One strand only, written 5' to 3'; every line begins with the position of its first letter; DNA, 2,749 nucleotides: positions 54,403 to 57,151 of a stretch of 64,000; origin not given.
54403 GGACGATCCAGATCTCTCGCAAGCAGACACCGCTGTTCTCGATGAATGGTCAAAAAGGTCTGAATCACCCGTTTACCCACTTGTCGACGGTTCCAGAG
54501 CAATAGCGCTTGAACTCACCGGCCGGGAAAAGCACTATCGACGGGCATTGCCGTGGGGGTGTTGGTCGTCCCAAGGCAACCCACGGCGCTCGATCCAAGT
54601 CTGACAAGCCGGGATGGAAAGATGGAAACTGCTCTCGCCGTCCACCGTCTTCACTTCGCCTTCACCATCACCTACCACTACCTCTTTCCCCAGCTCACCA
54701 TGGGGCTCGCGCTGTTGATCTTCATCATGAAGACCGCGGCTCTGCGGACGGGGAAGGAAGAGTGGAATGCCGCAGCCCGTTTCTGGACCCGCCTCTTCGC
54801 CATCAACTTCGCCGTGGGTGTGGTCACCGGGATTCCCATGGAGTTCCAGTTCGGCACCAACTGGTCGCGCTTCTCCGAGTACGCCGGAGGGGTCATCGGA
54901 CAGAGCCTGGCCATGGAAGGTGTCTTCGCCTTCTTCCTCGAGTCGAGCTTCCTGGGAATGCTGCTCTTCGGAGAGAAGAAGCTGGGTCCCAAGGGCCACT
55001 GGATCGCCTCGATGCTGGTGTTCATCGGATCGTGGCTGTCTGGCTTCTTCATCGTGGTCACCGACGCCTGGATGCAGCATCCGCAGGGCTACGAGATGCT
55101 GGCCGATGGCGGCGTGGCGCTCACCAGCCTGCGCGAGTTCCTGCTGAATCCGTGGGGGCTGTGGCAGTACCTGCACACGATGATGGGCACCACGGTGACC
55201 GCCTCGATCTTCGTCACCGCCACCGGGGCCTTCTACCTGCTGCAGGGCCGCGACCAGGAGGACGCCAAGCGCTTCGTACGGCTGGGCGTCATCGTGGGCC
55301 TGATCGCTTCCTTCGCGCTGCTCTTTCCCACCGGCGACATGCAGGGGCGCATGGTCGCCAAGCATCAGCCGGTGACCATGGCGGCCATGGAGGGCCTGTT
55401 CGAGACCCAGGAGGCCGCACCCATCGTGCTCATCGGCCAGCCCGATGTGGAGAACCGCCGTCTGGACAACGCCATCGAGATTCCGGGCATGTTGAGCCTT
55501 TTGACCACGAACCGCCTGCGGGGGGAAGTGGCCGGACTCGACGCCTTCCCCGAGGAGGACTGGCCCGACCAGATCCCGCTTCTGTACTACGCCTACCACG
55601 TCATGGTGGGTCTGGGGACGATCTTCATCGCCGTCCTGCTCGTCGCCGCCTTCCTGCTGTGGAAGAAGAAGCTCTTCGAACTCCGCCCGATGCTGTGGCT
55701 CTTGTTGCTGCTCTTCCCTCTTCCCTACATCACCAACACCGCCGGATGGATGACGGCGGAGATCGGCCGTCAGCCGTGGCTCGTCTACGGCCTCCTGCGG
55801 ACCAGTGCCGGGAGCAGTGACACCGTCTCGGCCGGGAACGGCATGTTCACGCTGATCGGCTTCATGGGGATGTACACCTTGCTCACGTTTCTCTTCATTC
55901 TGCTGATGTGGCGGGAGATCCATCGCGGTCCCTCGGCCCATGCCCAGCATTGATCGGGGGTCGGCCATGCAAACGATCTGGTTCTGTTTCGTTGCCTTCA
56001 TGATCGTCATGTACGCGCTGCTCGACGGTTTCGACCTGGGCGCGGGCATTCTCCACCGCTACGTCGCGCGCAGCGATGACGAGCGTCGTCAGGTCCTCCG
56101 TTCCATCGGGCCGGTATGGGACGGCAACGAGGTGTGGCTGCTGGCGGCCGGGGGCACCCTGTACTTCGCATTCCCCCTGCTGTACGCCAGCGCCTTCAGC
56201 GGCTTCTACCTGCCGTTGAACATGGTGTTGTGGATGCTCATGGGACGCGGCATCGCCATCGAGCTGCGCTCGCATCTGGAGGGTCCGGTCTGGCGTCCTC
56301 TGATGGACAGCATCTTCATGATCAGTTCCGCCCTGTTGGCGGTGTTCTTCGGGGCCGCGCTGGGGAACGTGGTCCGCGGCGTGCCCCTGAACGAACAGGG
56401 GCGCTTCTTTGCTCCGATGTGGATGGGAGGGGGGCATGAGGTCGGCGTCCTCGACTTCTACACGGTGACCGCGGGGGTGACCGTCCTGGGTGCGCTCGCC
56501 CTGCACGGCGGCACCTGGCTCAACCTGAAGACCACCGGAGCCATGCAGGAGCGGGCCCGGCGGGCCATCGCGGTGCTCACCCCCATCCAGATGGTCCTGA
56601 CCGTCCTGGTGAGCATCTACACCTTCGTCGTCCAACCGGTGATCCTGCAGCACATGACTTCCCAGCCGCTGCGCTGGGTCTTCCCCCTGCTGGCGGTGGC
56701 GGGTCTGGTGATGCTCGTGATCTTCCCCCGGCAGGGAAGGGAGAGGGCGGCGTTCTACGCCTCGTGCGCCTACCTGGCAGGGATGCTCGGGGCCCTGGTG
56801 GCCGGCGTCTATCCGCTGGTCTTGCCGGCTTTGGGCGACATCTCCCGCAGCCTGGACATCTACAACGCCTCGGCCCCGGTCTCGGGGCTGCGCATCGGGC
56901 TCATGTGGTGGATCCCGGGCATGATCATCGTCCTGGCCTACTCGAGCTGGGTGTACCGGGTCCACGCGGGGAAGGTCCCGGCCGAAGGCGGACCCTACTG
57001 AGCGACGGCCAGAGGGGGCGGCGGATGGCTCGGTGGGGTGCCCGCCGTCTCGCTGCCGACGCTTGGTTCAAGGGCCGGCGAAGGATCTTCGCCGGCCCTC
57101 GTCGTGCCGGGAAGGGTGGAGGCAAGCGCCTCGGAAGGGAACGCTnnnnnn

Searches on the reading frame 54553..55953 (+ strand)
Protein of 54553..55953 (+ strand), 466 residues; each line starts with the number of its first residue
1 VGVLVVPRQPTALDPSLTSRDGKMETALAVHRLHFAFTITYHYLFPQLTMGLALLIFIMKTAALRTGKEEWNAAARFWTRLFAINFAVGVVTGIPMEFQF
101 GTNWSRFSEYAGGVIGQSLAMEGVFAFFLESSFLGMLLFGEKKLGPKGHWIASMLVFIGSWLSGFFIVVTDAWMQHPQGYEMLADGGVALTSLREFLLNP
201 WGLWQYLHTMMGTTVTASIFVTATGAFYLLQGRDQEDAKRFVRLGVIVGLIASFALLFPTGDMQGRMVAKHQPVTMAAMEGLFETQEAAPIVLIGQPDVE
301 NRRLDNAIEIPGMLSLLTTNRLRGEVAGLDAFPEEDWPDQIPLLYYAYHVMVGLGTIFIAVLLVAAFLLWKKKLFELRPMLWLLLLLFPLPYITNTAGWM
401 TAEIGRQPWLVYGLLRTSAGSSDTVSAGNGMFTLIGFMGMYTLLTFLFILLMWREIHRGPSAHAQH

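Call 48: search_protein_families(library=pfam, proteins=[window:54553-55953:+], max_evalue=0.0001)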
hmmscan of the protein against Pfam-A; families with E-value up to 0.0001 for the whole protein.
window:54553-55953:+ (466 aa): 1 family
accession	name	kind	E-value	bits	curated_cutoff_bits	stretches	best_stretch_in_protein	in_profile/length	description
PF01654.22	Cyt_bd_oxida_I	-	1.7e-151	505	26.2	1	32-460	3-418/418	Cytochrome bd terminal oxidase subunit I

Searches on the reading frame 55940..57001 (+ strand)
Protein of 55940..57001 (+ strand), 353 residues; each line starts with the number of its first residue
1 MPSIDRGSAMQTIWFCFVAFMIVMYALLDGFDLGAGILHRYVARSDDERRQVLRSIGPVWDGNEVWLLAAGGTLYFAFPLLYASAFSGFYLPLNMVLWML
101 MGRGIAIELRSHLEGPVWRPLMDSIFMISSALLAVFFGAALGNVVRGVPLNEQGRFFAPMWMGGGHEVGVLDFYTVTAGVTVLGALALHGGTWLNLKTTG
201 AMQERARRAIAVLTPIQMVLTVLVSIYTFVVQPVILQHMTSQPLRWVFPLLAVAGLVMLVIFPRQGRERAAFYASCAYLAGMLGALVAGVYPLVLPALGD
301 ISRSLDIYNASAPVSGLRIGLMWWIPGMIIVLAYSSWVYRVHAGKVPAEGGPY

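Call 48: search_protein_families(library=pfam, proteins=[window:55940-57001:+], max_evalue=0.0001)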
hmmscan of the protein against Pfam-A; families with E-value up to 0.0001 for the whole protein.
window:55940-57001:+ (353 aa): 1 family
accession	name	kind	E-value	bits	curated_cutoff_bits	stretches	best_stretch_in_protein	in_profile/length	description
PF02322.20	Cyt_bd_oxida_II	-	1.2e-82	278.1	35.6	1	10-341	1-301/302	Cytochrome bd terminal oxidase subunit II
